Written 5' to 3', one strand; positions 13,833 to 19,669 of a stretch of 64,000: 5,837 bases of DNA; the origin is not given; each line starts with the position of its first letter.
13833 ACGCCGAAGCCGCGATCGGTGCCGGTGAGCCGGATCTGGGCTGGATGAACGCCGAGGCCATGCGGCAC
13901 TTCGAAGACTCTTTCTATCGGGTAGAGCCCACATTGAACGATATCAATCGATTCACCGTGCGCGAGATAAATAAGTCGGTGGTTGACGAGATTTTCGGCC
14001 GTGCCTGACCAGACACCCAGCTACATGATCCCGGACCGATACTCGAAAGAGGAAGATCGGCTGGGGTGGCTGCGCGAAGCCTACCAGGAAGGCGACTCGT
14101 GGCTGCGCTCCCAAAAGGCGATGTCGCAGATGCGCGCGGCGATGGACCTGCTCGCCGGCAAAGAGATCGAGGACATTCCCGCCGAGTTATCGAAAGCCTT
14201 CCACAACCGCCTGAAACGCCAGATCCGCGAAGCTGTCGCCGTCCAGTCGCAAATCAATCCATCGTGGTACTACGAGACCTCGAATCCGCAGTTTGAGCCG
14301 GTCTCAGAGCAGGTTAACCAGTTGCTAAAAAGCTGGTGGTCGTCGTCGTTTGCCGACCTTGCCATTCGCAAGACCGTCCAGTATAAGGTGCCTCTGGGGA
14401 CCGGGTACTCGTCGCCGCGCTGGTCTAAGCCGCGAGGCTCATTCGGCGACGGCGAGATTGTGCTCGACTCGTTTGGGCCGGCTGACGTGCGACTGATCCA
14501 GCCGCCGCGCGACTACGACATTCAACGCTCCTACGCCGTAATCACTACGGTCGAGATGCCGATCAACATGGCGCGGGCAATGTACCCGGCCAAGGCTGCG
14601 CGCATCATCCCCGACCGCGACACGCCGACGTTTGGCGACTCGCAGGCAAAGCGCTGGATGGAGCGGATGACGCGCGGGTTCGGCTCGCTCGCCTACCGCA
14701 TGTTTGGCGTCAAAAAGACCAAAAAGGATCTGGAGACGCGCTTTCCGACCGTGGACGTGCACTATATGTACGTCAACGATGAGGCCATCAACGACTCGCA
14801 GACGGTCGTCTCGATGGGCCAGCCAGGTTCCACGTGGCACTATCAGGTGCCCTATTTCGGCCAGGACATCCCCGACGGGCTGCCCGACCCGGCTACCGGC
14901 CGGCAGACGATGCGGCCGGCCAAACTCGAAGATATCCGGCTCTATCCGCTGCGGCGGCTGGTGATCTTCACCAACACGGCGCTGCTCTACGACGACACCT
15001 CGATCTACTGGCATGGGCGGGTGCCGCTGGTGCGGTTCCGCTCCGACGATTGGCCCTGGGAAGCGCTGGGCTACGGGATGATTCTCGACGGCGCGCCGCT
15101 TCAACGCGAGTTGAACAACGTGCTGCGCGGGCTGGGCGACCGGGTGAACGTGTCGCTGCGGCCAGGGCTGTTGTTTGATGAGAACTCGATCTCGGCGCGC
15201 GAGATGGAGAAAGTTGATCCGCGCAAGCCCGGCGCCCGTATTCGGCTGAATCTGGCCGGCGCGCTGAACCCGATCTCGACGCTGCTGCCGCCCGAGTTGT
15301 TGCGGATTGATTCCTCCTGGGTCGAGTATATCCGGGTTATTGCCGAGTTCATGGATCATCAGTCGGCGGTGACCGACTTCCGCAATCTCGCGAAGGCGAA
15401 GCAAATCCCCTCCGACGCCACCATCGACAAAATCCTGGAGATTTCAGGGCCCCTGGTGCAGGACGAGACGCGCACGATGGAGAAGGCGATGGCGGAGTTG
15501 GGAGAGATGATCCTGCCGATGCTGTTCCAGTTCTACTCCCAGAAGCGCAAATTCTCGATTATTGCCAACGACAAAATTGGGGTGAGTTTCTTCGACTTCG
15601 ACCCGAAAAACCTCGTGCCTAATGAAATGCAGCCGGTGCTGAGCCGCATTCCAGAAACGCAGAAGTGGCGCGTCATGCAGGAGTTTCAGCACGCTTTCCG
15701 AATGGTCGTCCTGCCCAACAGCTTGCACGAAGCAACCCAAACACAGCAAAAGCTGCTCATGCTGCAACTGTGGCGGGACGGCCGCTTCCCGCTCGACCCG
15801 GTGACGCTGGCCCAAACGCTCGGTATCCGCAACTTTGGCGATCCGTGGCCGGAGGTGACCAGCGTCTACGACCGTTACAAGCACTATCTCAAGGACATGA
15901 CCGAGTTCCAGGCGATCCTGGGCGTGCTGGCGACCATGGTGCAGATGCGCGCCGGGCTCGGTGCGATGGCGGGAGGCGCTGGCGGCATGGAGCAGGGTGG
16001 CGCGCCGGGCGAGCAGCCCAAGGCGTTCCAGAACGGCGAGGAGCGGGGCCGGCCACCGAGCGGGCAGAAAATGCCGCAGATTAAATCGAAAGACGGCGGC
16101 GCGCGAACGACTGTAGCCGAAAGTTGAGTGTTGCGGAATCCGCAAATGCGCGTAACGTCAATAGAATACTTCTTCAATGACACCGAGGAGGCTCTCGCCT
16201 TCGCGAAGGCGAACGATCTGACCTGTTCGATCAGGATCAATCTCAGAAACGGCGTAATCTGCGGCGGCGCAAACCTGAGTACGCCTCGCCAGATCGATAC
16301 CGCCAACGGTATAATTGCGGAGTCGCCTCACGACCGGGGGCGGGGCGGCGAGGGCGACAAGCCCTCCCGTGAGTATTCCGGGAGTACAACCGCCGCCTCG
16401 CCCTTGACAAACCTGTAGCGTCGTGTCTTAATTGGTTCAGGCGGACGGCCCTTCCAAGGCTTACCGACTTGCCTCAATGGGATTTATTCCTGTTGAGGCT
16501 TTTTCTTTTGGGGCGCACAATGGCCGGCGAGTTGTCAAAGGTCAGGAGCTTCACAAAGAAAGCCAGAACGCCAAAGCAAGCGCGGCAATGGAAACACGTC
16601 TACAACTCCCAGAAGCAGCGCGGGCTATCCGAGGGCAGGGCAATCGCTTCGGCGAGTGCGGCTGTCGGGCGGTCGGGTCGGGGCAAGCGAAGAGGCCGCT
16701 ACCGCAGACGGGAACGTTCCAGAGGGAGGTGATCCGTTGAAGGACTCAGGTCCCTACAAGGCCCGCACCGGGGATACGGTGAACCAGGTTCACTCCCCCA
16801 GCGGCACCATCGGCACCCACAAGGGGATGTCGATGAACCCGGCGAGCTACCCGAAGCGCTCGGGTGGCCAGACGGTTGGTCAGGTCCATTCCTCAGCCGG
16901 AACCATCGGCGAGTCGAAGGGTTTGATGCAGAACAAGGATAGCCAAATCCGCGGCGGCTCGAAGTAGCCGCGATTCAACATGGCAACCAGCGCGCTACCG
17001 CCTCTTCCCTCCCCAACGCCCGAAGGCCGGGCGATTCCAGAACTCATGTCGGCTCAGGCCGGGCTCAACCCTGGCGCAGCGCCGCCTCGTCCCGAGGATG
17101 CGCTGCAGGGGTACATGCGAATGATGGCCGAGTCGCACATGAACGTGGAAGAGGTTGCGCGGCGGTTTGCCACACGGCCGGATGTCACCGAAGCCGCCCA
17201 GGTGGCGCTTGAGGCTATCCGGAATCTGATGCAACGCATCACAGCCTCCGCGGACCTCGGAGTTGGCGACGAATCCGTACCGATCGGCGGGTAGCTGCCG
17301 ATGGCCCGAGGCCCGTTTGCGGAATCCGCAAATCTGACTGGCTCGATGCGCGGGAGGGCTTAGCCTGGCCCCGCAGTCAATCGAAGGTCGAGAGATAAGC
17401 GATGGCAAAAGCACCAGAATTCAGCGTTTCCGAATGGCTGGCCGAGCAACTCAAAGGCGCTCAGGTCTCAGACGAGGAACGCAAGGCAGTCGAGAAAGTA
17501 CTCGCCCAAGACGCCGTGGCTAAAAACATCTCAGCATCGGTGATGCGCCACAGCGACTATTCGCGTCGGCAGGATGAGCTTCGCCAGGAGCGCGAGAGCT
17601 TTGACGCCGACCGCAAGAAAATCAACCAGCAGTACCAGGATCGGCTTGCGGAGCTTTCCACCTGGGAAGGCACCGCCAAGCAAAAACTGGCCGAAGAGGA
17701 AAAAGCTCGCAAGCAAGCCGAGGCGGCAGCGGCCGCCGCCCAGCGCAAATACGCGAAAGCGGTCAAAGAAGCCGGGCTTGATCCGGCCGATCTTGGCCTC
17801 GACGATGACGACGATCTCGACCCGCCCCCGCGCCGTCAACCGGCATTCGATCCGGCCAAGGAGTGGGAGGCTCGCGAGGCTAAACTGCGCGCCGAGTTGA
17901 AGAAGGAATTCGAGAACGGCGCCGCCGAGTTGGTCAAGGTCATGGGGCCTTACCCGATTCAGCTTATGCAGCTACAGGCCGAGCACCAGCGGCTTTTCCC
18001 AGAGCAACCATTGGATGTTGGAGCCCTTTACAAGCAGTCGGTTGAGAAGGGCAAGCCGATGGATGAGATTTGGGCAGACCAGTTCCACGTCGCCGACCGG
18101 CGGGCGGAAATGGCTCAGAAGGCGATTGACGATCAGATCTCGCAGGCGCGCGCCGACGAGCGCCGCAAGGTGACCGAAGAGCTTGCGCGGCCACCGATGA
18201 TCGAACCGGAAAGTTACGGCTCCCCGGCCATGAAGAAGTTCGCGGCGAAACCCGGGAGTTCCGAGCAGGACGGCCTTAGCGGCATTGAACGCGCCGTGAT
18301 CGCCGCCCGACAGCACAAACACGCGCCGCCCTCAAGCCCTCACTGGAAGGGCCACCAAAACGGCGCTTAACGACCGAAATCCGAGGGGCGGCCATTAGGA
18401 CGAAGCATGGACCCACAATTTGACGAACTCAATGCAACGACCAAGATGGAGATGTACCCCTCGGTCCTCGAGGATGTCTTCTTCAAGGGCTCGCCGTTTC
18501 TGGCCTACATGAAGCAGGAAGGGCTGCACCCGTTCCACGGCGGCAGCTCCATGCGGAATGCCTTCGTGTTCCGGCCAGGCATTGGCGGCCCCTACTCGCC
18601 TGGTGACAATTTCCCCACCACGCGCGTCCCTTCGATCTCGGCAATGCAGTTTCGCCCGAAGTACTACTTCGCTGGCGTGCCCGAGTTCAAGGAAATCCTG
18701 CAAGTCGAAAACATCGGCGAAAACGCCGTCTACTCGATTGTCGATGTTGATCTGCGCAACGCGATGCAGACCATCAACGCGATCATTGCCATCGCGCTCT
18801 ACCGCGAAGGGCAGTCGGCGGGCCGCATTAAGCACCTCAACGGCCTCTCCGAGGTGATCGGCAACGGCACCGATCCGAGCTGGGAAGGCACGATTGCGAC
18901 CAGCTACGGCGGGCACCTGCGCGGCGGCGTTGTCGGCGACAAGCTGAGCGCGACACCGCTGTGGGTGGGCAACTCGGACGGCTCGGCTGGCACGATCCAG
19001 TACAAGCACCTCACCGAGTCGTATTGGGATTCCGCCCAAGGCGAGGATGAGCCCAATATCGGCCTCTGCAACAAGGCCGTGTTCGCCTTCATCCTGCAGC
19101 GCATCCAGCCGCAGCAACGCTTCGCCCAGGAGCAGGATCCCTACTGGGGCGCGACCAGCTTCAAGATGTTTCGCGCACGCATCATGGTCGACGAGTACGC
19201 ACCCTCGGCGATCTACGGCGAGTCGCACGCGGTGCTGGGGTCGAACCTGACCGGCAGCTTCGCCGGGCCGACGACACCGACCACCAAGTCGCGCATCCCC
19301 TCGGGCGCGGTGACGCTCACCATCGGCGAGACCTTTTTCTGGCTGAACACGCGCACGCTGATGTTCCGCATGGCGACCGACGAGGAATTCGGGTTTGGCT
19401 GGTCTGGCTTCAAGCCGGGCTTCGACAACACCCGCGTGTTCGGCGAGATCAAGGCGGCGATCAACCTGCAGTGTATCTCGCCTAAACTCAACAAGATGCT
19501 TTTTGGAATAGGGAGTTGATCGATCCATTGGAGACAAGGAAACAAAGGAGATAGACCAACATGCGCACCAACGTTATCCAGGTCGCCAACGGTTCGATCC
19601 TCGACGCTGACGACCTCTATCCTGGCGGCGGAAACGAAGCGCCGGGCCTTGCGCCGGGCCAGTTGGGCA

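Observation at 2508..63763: Genome-wide 15-19 bp palindrome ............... in about 20 copies across both transcription blocks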

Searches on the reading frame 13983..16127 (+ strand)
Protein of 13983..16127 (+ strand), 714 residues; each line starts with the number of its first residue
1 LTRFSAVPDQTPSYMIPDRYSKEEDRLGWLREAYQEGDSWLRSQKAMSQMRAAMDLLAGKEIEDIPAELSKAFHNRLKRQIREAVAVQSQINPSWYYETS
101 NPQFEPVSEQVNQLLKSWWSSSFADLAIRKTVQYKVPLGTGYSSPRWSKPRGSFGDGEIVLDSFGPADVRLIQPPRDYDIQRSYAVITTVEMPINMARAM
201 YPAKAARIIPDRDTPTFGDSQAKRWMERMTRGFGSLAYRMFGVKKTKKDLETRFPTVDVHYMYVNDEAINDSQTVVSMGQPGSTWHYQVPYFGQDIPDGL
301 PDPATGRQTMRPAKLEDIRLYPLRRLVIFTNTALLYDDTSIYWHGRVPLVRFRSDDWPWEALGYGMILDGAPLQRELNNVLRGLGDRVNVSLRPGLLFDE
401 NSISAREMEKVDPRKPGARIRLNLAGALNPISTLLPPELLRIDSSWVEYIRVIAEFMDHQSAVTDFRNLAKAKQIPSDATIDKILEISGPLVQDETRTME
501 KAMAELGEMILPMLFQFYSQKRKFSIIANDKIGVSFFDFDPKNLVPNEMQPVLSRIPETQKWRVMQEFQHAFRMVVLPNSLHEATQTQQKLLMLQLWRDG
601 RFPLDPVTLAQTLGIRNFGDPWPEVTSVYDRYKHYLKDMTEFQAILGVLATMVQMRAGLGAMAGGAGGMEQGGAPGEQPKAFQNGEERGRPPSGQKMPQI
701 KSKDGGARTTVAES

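Call 8: search_protein_families(library=phrogs, proteins=[window:13983-16127:+], max_evalue=0.00001)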
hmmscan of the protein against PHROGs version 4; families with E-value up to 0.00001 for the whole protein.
window:13983-16127:+ (714 aa): 1 family
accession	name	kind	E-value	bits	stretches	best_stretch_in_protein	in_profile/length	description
phrog_156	-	head and packaging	1.6e-16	60.9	1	22-548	7-490/681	portal protein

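Call 11: search_dna_similar(query=window:13983-16127:+, collection=phages, mode=protein, max_rows=20)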
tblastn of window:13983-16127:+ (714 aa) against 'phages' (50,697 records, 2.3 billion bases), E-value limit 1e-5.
Records with a match: 2; places in all: 2; records where one place covers at least 80% of the query: 2.
Best place of each record, by identity: <60% 2.
By first word of the organism name: Tunturiibacter 2.
By host as written in the record: Tunturiibacter psychrotolerans X5P2 2.
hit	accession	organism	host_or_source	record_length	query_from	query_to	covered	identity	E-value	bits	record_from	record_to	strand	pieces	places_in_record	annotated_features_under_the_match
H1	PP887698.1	Tunturiibacter phage Tunturi_1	Tunturiibacter psychrotolerans X5P2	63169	35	644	85%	28.3%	2e-64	238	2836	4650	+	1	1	portal protein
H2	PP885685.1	Tunturiibacter phage Tunturi_2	Tunturiibacter psychrotolerans X5P2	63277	35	644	85%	28.3%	4e-64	238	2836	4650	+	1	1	portal protein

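Call 14: find_related_loci(query=window:13983-16127:+, collection=viral_contigs, flank=10000)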
Query window:13983-16127:+ (714 aa) in viral_contigs; peptide patterns used: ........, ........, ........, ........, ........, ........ (x = any residue, [..] = any of these).
5 stretches matched a pattern, but none encodes a relative of the query by tblastn (E <= 1e-3).
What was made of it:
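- Tried and rejected: Portal-based search of IMG/VR (call 14).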

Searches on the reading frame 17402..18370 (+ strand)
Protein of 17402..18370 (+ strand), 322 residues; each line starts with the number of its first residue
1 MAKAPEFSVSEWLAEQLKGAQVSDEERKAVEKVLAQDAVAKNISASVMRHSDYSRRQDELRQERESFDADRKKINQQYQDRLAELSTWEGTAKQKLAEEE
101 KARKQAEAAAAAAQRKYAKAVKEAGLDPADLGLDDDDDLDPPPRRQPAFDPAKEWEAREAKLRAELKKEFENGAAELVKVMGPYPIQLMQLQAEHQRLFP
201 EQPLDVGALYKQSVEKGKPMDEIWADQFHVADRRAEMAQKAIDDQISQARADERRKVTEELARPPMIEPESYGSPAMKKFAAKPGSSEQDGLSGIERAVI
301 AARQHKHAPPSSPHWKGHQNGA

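Call 8: search_protein_families(library=phrogs, proteins=[window:17402-18370:+], max_evalue=0.00001)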
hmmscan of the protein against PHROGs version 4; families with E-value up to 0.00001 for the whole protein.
window:17402-18370:+ (322 aa): 0 families

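Call 24: search_protein_families(library=pfam, proteins=[window:17402-18370:+], max_evalue=0.01)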
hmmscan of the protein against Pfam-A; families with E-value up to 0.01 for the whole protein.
window:17402-18370:+ (322 aa): 0 families

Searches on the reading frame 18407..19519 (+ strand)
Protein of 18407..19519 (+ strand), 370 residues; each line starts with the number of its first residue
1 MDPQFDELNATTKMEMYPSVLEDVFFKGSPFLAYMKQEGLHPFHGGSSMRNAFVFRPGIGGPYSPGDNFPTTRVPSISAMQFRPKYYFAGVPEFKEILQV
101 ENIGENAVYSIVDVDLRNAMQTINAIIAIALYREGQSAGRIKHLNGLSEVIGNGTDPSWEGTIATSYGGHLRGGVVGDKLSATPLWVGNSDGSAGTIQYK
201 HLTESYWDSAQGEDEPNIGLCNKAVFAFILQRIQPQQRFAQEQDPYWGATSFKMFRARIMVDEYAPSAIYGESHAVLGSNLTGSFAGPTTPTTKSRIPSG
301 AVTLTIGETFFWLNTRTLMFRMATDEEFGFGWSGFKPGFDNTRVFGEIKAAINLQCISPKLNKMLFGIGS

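Call 8: search_protein_families(library=phrogs, proteins=[window:18407-19519:+], max_evalue=0.00001)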
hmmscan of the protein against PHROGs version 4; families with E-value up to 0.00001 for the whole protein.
window:18407-19519:+ (370 aa): 1 family
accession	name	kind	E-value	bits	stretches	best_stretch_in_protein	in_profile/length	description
phrog_9953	-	head and packaging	5.1e-13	50.1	1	4-263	8-259/329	major head protein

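Call 15: find_encoding_contigs(protein=window:18407-19519:+, flank=10000, max_places=10)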
Protein window:18407-19519:+ (370 aa): 2 contigs read that carry it; 1 place shown.
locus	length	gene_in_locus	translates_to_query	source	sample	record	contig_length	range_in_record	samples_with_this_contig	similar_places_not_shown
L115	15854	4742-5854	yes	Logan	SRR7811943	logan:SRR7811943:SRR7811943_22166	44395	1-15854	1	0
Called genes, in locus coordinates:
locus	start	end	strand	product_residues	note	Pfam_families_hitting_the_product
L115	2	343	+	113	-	?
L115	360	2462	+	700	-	-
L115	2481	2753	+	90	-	-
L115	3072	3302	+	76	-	-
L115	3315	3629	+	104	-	-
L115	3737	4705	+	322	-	-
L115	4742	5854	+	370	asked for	-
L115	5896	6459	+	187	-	-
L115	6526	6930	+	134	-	-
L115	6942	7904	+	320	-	-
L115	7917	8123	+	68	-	-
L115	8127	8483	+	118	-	-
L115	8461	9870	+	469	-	-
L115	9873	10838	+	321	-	PF01391:Collagen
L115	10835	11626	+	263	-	-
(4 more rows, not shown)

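Call 16: find_homologous_proteins(query=window:18407-19519:+, max_evalue=0.00001)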
Query window:18407-19519:+ (370 aa): 52 proteins with E <= 0.00001 among 1968 candidates.
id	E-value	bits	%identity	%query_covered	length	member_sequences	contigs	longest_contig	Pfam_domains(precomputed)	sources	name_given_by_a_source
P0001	7.4e-253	856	100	100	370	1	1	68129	-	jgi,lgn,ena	-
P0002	5.3e-169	580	66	100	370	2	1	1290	-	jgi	jgi:hypothetical protein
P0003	1.2e-167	576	68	100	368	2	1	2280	-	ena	-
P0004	3.0e-159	548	66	100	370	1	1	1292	-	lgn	-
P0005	8.2e-158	543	60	100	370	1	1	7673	-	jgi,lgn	jgi:hypothetical protein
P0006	1.4e-151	523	60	100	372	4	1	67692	-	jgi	jgi:hypothetical protein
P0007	4.8e-142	492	57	100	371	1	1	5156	-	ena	-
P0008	2.7e-141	489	57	100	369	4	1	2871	-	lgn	-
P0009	1.1e-134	467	58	100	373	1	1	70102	-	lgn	-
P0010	5.0e-125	436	53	99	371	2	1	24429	-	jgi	-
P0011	1.5e-115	404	49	99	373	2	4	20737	-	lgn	-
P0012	8.9e-115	402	49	100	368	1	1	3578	-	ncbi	-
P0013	5.7e-111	389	47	99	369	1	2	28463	-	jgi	jgi:hypothetical protein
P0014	7.9e-111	389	49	100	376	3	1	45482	-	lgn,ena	-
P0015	1.4e-110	388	49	100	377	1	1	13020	-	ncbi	-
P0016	5.8e-110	386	48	99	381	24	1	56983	-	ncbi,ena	-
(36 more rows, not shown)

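Call 17: find_encoding_contigs(protein=P0006, flank=10000, max_places=2)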
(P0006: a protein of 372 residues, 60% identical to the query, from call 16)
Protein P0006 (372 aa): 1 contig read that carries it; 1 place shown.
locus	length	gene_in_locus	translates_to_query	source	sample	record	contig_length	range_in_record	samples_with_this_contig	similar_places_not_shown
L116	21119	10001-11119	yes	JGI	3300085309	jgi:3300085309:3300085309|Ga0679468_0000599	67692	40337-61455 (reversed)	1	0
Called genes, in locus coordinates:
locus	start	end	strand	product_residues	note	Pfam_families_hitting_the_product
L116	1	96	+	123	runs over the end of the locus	-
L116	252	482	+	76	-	-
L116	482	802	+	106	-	-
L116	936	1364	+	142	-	-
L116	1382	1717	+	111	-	-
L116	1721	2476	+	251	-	-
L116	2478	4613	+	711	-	-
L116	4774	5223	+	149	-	-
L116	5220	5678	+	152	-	-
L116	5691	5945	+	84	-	-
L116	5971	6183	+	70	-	-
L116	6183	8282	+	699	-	-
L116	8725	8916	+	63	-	-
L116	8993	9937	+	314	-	-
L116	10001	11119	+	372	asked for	-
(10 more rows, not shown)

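Call 18: find_encoding_contigs(protein=P0009, flank=10000, max_places=2)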
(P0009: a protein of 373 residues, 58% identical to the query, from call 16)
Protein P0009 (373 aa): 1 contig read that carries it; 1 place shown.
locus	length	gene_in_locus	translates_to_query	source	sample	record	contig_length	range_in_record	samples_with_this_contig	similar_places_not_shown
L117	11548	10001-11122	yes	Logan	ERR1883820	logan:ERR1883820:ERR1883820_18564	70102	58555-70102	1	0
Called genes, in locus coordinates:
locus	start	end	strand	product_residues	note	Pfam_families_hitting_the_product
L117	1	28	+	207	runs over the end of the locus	-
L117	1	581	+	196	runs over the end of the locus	-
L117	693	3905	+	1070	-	PF14890:Intein_splicing, PF14528:LAGLIDADG_3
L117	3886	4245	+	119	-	-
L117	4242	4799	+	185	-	-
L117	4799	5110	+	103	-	-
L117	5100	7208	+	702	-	-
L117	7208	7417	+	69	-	PF13936:HTH_38 (weak)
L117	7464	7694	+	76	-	-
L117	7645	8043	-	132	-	-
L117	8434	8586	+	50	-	-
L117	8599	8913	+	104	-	-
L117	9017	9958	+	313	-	-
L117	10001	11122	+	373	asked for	-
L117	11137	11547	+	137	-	?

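Call 19: find_encoding_contigs(protein=P0016, flank=10000, max_places=3)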
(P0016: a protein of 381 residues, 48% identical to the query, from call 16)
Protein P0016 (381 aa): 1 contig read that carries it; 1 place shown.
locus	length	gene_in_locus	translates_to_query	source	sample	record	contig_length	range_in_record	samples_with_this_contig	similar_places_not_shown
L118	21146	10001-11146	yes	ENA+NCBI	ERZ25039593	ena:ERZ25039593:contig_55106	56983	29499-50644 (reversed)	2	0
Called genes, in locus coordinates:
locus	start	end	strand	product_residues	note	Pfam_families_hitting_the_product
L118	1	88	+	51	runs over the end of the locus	-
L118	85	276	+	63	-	-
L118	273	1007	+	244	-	-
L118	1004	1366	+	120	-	-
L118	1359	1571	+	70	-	-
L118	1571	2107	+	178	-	-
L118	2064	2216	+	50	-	-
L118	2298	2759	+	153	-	-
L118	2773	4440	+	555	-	-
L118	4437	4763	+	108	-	-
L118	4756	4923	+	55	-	-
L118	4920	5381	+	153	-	-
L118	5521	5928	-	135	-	-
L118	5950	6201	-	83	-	-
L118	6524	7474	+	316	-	-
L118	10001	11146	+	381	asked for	-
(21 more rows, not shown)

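Call 33: find_related_loci(query=A1, collection=viral_contigs, flank=10000)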
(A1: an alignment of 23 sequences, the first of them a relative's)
Query A1 (370 aa) in viral_contigs; peptide patterns used: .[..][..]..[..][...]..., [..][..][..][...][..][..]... (x = any residue, [..] = any of these).
194 stretches matched a pattern; 43 encode a relative of the query (tblastn E <= 1e-3); 41 distinct loci.
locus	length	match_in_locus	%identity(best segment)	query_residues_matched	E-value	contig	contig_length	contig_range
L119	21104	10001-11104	54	3-370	5e-136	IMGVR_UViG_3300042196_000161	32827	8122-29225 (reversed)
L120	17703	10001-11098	53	2-367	7e-131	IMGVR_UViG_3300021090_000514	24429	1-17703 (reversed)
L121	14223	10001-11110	48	2-369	1e-117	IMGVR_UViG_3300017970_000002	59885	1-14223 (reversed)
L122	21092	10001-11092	47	2-366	3e-117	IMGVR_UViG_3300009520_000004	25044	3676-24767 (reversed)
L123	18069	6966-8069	46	2-369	3e-117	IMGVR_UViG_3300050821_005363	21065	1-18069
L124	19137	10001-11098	47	1-367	1e-116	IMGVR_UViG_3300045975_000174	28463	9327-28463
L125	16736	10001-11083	47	9-369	6e-116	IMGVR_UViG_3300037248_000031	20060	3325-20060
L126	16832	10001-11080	47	2-362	2e-115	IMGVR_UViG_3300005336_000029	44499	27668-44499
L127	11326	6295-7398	48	2-369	3e-115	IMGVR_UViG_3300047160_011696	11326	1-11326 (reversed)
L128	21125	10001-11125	45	1-369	2e-111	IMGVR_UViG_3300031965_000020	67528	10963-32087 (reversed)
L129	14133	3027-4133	46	1-369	3e-110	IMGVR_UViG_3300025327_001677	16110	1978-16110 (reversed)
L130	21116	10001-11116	47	2-369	5e-109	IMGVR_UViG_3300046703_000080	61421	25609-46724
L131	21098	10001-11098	46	2-369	5e-108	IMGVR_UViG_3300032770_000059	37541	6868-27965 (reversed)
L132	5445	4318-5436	45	2-369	9e-108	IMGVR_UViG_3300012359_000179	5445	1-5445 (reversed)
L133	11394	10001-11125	45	1-369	4e-106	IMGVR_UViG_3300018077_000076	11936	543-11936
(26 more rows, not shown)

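Call 52: find_encoding_contigs(protein=P0005, flank=10000, max_places=2)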
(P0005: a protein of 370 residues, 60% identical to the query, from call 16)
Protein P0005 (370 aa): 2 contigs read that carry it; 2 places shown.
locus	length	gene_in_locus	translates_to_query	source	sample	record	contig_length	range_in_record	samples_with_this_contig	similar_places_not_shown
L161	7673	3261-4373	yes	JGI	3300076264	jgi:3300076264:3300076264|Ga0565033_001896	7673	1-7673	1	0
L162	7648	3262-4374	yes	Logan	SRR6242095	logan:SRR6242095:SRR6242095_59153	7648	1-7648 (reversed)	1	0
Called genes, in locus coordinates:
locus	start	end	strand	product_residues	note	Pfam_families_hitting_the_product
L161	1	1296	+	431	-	?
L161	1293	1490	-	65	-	-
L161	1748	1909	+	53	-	-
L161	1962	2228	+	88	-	-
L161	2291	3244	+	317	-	-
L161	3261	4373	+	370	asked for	-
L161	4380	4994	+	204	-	-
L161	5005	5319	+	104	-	-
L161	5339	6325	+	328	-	-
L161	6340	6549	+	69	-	-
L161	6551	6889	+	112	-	-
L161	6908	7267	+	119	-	-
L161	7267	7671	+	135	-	?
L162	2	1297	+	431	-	?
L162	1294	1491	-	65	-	-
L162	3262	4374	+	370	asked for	-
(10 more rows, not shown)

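Call 53: find_encoding_contigs(protein=P0003, flank=10000, max_places=2)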
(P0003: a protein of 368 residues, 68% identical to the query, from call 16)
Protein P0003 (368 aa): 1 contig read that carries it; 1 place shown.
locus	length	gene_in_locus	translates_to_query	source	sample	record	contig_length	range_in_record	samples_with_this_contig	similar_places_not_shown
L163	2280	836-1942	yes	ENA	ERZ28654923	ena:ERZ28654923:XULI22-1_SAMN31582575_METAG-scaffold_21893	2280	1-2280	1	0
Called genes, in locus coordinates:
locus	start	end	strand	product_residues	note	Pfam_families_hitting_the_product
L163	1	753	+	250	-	?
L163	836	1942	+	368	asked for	-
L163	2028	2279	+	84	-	?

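Call 54: find_encoding_contigs(protein=P0007, flank=10000, max_places=2)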
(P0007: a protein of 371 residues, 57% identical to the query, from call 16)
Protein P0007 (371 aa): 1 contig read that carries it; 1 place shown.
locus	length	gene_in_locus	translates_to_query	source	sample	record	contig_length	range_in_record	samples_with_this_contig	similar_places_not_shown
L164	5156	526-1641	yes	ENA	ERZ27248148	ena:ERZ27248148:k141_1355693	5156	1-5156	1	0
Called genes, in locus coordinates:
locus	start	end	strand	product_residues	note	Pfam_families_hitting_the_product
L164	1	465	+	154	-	?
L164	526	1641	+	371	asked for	-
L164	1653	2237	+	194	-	-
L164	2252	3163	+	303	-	-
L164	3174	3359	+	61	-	-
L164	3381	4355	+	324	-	-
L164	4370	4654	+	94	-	-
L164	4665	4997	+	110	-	-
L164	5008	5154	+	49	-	?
